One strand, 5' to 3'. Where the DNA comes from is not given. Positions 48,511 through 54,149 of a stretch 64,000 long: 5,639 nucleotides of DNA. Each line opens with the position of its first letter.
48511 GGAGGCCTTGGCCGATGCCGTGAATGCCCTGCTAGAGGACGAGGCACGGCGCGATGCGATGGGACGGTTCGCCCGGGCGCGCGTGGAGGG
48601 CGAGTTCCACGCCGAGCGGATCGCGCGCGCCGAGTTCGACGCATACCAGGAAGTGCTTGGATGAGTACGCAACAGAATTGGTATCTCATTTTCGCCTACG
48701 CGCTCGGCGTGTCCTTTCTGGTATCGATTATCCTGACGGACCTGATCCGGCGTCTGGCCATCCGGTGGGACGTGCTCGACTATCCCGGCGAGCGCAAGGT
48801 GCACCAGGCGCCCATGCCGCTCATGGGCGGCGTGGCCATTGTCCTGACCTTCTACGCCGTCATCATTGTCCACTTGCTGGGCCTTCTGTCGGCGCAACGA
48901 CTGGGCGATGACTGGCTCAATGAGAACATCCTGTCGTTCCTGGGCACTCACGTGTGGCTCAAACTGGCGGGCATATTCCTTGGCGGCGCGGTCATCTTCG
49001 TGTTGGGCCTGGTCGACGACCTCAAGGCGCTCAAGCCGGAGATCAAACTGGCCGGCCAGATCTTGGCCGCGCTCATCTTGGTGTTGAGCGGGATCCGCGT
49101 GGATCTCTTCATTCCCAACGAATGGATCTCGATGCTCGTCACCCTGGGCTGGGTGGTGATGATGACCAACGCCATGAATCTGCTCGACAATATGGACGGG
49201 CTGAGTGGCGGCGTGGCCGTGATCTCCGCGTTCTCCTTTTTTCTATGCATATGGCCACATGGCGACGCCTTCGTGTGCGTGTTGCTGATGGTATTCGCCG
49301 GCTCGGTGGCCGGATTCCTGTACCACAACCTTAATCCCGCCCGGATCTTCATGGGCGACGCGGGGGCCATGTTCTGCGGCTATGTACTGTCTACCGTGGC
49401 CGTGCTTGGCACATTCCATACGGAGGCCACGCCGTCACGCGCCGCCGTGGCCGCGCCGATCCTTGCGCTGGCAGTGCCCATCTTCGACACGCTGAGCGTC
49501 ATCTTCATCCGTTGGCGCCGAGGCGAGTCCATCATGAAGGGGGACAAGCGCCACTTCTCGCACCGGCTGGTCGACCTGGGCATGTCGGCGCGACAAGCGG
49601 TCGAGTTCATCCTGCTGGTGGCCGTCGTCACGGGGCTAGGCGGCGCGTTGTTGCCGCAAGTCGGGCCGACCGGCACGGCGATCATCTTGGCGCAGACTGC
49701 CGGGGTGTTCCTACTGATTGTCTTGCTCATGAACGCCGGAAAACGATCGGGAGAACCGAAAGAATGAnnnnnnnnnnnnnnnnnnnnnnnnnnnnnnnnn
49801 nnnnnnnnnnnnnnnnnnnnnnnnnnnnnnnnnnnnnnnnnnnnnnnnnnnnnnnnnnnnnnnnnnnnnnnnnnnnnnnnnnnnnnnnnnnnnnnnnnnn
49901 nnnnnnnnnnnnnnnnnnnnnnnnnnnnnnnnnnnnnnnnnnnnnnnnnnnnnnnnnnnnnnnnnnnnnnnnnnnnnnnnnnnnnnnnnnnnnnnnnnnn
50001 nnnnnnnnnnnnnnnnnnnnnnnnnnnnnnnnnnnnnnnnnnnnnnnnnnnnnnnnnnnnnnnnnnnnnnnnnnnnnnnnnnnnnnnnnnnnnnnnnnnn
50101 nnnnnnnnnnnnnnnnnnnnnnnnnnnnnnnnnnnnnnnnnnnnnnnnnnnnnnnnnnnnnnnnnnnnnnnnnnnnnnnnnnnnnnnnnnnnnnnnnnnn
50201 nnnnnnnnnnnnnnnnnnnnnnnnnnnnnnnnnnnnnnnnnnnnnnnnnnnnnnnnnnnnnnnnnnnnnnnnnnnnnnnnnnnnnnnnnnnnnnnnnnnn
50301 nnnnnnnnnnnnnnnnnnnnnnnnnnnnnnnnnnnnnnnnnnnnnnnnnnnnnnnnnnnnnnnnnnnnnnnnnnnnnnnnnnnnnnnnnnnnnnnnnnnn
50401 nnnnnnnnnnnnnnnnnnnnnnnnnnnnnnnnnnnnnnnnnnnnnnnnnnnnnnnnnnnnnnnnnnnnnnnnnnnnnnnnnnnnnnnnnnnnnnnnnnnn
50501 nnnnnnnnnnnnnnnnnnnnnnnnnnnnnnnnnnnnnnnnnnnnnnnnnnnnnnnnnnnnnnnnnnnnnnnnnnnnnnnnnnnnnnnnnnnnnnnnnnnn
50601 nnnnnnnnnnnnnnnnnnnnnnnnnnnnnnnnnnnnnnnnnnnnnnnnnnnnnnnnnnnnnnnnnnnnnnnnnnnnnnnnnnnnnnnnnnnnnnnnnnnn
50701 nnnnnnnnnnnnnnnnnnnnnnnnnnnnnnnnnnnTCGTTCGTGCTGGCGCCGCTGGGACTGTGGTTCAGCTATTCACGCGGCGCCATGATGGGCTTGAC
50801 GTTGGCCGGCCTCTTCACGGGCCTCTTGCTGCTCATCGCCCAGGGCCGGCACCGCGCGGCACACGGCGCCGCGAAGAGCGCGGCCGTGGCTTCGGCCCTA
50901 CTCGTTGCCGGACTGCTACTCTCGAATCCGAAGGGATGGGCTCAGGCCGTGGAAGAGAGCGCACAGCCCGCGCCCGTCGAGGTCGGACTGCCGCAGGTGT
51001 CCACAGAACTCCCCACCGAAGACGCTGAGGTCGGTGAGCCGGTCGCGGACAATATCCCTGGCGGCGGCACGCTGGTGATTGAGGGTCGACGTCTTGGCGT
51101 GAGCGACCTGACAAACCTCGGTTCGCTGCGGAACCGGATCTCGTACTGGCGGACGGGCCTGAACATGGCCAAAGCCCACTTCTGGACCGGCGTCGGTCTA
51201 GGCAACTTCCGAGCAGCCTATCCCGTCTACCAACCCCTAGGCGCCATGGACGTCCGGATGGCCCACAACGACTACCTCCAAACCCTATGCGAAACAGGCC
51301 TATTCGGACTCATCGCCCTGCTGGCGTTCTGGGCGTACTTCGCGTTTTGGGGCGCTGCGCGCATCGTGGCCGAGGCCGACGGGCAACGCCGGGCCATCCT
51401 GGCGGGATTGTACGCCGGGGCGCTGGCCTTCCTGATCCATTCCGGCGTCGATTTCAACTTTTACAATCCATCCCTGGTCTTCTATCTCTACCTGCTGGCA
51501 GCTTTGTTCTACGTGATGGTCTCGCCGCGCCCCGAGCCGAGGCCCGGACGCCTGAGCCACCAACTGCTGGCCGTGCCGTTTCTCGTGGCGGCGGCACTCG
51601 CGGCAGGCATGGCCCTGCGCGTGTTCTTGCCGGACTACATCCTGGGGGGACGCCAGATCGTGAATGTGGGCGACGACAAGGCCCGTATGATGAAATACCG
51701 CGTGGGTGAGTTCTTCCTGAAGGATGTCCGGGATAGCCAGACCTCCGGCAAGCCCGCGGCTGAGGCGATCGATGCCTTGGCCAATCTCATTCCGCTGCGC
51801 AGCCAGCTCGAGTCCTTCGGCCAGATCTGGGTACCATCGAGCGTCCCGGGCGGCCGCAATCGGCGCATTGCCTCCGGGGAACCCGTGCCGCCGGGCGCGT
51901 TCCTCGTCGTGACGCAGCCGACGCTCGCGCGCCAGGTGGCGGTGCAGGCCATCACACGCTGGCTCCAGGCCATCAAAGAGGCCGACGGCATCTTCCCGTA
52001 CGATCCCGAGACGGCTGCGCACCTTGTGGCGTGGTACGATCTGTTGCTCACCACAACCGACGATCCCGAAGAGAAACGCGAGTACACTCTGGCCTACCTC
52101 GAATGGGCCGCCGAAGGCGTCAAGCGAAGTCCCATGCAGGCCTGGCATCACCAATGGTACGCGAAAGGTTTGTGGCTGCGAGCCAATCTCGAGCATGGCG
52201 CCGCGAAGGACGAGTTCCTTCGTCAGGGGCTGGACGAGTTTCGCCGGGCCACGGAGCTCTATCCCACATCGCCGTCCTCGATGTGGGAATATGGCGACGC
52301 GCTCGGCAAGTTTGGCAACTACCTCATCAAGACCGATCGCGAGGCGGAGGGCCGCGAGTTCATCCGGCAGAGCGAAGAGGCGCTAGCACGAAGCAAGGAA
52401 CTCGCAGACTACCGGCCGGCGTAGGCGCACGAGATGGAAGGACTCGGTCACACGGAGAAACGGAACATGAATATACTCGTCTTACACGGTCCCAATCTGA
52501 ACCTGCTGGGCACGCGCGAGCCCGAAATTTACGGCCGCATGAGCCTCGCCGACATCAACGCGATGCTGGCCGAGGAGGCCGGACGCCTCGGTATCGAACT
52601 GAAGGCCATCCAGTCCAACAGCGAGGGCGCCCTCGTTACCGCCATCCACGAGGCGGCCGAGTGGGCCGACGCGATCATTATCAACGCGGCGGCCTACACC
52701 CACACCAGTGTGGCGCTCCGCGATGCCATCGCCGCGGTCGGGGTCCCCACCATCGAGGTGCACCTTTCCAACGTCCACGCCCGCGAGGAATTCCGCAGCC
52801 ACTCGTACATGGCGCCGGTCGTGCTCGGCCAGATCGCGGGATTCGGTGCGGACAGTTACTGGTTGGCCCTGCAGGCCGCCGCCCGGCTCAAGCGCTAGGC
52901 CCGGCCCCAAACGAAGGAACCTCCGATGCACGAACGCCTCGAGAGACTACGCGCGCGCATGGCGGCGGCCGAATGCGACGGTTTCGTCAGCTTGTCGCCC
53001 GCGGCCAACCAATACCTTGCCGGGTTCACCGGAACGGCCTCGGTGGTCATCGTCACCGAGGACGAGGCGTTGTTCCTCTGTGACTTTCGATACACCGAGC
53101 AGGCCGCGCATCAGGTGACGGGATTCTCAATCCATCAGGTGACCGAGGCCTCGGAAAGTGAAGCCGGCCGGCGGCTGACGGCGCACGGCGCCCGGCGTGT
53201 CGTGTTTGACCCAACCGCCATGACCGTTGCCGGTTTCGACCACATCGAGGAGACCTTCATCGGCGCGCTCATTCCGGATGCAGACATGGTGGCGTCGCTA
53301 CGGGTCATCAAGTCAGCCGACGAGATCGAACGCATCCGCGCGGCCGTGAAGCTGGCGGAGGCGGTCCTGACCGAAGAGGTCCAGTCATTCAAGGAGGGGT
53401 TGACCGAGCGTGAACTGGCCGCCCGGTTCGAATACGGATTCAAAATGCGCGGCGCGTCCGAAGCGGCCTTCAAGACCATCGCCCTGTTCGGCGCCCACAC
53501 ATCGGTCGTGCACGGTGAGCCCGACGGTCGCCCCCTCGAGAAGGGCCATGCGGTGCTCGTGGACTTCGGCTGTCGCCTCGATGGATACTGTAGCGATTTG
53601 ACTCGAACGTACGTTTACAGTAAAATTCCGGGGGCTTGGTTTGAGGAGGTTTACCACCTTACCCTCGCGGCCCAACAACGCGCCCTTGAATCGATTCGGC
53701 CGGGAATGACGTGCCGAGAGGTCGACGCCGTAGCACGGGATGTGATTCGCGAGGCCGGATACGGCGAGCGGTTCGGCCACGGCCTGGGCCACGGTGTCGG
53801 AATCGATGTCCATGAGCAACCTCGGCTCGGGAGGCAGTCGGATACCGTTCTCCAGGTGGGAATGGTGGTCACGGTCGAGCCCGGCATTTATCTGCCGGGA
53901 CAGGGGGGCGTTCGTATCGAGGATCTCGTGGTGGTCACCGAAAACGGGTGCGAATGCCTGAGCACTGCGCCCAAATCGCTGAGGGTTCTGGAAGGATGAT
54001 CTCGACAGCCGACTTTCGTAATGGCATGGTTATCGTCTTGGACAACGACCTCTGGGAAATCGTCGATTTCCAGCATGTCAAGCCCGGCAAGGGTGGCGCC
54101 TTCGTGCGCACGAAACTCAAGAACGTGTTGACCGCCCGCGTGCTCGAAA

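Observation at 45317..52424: A translationally coupled glycan-assembly operon ending in a Wzy_C/PglL-like protein with a large C-terminal domain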

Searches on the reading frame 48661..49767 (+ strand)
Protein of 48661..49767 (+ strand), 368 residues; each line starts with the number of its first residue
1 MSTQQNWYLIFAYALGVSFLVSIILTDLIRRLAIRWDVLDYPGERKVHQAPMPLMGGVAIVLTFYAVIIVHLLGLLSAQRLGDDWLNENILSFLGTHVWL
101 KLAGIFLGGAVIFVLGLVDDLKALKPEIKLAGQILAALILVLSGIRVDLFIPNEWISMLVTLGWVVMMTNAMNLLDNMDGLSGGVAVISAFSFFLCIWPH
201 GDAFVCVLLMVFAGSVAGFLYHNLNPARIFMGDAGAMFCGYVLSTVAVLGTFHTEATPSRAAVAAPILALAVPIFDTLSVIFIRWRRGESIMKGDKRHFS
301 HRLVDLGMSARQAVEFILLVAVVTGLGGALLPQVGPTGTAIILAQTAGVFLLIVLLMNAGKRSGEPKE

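Call 8: search_protein_families(library=pfam, proteins=[window:48661-49767:+], max_evalue=0.01)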
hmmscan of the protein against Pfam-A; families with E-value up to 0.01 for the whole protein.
window:48661-49767:+ (368 aa): 1 family
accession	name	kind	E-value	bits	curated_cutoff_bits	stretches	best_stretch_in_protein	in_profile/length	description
PF00953.26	Glycos_transf_4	-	3.1e-33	115.5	27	1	103-250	2-159/160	Glycosyl transferase family 4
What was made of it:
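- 48661..49767 (+): g4, WecA-like polyprenyl-phosphate N-acetylhexosamine-1-phosphate transferase (PNPT, 368 aa). Pfam PF00953 E 3e-33 (call 8).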

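Call 9: search_protein_families(library=ncbifam, proteins=[window:48661-49767:+], max_evalue=0.01)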
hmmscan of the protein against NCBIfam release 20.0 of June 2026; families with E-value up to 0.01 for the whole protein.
window:48661-49767:+ (368 aa): 3 families
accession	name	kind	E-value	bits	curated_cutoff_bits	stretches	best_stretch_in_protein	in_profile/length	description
TIGR02380.1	ECA_wecA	exception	3.8e-33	115.1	326.05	2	97-328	61-305/346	UDP-N-acetylglucosamine--undecaprenyl-phosphate N-acetylglucosaminephosphotransferase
NF053644.1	MraY_archaea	equivalog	8.5e-23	81.2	450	2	127-323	151-334/340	pseudomurein biosynthesis MraY family phospho-N-acetylmuramoyl-pentapeptide-transferase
TIGR00445.1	mraY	equivalog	2.3e-13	50.3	192.05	1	20-250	3-245/321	phospho-N-acetylmuramoyl-pentapeptide-transferase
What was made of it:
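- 48661..49767 (+): NCBIfam WecA 115 bits, below its 326-bit cut-off (call 9).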

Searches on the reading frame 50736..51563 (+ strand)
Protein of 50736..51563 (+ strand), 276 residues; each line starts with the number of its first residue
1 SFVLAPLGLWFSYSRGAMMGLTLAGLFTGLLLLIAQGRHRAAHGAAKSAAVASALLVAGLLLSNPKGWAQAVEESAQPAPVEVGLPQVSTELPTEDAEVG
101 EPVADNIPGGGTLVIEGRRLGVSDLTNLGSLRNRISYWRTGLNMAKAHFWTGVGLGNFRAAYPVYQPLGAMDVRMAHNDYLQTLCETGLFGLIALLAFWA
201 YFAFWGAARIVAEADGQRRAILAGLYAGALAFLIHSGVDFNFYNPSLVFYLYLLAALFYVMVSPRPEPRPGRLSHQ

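Call 96: search_solved_structures(query=A3, max_evalue=1, show_alignments=2)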
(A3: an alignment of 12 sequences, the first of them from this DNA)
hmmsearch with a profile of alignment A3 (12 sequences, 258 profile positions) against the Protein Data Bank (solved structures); distinct sequences matched with E-value up to 1: 1.
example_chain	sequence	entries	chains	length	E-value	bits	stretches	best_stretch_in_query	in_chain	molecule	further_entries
7tpg_B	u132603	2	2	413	1.2e-10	44.6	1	111-251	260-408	Putative cell surface polysaccharide polymerase/ligase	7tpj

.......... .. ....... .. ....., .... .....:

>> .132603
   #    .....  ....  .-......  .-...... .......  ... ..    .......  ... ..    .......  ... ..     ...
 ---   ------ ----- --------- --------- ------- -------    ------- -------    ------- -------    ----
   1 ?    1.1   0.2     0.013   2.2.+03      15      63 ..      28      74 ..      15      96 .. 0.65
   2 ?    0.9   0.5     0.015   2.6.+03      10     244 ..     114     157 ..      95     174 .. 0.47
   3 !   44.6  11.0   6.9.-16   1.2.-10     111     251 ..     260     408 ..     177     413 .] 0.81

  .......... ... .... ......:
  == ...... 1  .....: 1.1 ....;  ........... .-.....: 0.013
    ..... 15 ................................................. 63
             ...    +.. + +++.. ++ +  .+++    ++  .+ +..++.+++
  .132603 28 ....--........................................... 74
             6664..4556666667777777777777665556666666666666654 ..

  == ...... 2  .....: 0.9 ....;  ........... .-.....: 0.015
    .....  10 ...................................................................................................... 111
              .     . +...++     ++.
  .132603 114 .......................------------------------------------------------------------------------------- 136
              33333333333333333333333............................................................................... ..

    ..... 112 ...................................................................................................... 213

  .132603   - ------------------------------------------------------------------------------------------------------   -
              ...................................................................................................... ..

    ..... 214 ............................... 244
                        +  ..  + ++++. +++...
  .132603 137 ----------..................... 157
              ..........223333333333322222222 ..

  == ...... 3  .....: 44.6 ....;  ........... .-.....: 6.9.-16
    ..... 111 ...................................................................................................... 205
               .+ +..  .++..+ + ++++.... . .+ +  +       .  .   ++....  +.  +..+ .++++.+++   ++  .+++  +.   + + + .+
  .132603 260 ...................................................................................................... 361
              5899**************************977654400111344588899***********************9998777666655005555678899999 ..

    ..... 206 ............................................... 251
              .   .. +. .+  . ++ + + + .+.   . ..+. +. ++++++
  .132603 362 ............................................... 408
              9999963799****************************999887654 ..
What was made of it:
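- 49764..52424 (+): g5, 886-aa Wzy_C/WaaL-fold Und-PP-glycan transferase with 15 TM helices and a periplasmic C-terminal domain (alternative start 49824). Core profile hits 7tpg_B at E 1.2e-10 (call 96).
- It aligns to S and Q in CmWaaL (call 96).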

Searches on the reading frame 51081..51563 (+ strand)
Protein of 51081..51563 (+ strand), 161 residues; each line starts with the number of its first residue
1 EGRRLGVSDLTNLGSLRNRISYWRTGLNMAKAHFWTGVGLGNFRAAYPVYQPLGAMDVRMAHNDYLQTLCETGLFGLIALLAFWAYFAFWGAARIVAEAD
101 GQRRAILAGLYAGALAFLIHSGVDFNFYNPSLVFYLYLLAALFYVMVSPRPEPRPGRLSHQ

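Call 78: search_dna_similar(query=window:51081-51563:+, collection=plasmids, mode=protein, max_evalue=0.001, max_rows=40)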
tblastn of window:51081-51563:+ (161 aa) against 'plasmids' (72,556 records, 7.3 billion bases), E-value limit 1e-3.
Records with a match: 1; places in all: 1; records where one place covers at least 80% of the query: 1.
Best place of each record, by identity: <60% 1.
By first word of the organism name: Desulfotalea 1.
By predicted mobility (MOB-suite, as given by PLSDB): conjugative 1.
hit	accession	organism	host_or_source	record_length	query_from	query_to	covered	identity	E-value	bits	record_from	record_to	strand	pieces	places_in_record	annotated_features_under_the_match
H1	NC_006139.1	Desulfotalea psychrophila LSv54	-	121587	3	131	80%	31.5%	3e-4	47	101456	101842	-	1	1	O-antigen ligase family protein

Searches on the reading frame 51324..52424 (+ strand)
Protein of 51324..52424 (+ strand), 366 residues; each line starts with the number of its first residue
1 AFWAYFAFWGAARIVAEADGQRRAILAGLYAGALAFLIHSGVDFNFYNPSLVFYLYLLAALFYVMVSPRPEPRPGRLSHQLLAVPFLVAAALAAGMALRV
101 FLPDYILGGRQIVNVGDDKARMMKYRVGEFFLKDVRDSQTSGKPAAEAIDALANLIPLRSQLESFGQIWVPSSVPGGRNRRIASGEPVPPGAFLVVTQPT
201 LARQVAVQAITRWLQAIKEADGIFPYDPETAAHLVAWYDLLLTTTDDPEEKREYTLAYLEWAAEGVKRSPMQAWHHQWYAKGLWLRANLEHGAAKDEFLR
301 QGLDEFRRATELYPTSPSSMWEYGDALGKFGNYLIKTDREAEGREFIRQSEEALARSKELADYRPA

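Call 49: search_protein_families(library=pfam, proteins=[window:51324-52424:+], max_evalue=10)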
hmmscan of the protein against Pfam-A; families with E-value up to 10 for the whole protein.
window:51324-52424:+ (366 aa): 4 families
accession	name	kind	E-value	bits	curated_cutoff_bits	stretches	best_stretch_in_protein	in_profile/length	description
PF13391.12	HNH_2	-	0.24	11.7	21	0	135-163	27-55/66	HNH endonuclease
PF03453.22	MoeA_N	-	0.25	11.4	30.8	1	169-201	76-108/160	MoeA N-terminal region (domain I and II)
PF13977.11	TetR_C_6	-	1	10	27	1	221-263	10-52/115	BetI-type transcriptional repressor, C-terminal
PF11992.13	TgpA_N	-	2.8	7.3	30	1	20-105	98-184/333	TgpA N-terminal domain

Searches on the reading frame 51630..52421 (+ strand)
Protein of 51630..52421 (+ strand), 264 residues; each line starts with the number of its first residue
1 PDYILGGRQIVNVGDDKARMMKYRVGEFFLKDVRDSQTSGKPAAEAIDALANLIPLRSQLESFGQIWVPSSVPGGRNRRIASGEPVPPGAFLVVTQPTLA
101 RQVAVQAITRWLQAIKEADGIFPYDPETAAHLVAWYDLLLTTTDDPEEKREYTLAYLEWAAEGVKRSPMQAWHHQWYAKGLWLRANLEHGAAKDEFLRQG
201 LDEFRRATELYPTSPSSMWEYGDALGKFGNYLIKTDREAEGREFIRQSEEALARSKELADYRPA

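Call 91: search_protein_representatives(protein=window:51630-52421:+)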
Query: 264 residues. Proteins with E-value up to 0.001 (for the whole library): 177; up to 1e-10: 139; up to 1e-30: 39. The best 150 are listed.
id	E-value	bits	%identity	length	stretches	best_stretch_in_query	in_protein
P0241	2.3e-103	361.6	61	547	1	1-262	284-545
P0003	1.9e-98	345.5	58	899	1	2-262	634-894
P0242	2.8e-97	341.7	59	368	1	1-261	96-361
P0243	2.5e-70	253.4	56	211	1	55-259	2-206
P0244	3.8e-57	210.1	44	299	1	20-261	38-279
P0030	7.6e-52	192.8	39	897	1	2-256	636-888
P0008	3.7e-51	190.5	38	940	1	2-260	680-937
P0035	8.7e-45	169.6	38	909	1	2-258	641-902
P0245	7.8e-43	163.2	35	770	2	2-245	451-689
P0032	3.3e-42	161.2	36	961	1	2-259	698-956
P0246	3.9e-42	160.9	37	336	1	13-258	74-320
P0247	8.4e-42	159.8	35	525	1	8-259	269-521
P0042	1.9e-41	158.7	34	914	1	9-262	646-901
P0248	1.3e-40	155.9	34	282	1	2-242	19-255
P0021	2.1e-39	152.0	36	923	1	9-258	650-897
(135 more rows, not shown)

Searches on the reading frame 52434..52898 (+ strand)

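Call 8: search_protein_families(library=pfam, proteins=[window:52434-52898:+], max_evalue=0.01)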
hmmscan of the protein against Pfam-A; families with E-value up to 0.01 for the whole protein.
window:52434-52898:+ (154 aa): 1 family
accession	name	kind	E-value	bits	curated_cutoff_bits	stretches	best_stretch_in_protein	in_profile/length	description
PF01220.24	DHquinase_II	-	3.8e-60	202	23.3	1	13-149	1-137/138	Dehydroquinase class II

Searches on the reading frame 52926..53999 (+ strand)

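Call 8: search_protein_families(library=pfam, proteins=[window:52926-53999:+], max_evalue=0.01)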
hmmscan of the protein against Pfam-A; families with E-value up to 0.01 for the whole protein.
window:52926-53999:+ (357 aa): 2 families
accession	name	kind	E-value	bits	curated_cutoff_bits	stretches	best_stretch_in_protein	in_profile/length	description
PF00557.29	Peptidase_M24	-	3.7e-70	236.4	23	1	135-339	1-208/208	Metallopeptidase family M24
PF01321.24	Creatinase_N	-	1.9e-21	77.3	22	1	4-128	1-128/128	Creatinase/Prolidase N-terminal domain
